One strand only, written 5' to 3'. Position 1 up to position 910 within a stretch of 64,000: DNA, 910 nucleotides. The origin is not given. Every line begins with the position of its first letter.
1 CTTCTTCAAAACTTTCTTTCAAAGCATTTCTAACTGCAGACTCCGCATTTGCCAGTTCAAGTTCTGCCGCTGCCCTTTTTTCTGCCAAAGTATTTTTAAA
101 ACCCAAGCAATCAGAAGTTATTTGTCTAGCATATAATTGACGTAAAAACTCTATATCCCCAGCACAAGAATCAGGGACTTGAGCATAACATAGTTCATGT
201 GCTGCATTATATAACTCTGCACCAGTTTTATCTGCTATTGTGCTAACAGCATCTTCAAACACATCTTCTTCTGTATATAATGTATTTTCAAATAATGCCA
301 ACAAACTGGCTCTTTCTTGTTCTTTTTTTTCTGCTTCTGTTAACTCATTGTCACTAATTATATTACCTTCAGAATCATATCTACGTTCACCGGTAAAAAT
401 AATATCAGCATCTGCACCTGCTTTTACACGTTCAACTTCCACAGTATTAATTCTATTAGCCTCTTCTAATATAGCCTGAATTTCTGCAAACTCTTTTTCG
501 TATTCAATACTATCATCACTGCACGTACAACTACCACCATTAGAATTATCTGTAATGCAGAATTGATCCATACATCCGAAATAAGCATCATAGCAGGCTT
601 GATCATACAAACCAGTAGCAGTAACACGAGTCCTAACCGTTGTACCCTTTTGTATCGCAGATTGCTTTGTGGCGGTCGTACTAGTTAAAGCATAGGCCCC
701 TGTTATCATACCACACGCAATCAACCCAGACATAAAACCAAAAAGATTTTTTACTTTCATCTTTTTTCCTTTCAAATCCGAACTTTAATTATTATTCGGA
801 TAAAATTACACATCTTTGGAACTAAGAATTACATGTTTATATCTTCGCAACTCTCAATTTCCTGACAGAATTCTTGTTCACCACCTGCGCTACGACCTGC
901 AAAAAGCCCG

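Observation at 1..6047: Tandem cluster of a paralogous giant cysteine-rich secreted coiled-coil protein family with a conserved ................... N-motif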

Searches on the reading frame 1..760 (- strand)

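Call 7: search_protein_families(library=pfam, proteins=[window:1-760:-], max_evalue=1)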
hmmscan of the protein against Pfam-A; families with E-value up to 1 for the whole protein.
window:1-760:- (253 aa): 3 families
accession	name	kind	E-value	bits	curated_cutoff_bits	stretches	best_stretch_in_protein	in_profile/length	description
PF12608.13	T4bSS_IcmS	-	0.12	13.2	27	1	172-232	7-65/93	Type IVb secretion, IcmS, effector-recruitment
PF13069.11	DUF3933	-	0.13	12.6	25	1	13-39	4-30/52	Protein of unknown function (DUF3933)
PF12310.13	Elf-1_N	-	0.21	12.7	22.9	1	80-169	6-94/108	Transcription factor protein N terminal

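Call 8: search_protein_families(library=ncbifam, proteins=[window:1-760:-], max_evalue=1)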
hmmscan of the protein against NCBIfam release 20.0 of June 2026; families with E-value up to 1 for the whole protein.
window:1-760:- (253 aa): 1 family
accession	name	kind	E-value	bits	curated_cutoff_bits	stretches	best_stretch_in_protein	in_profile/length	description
NF003201.0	PRK04169.1-5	equivalog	0.058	12.5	388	1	58-126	162-227/253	phosphoglycerol geranylgeranyltransferase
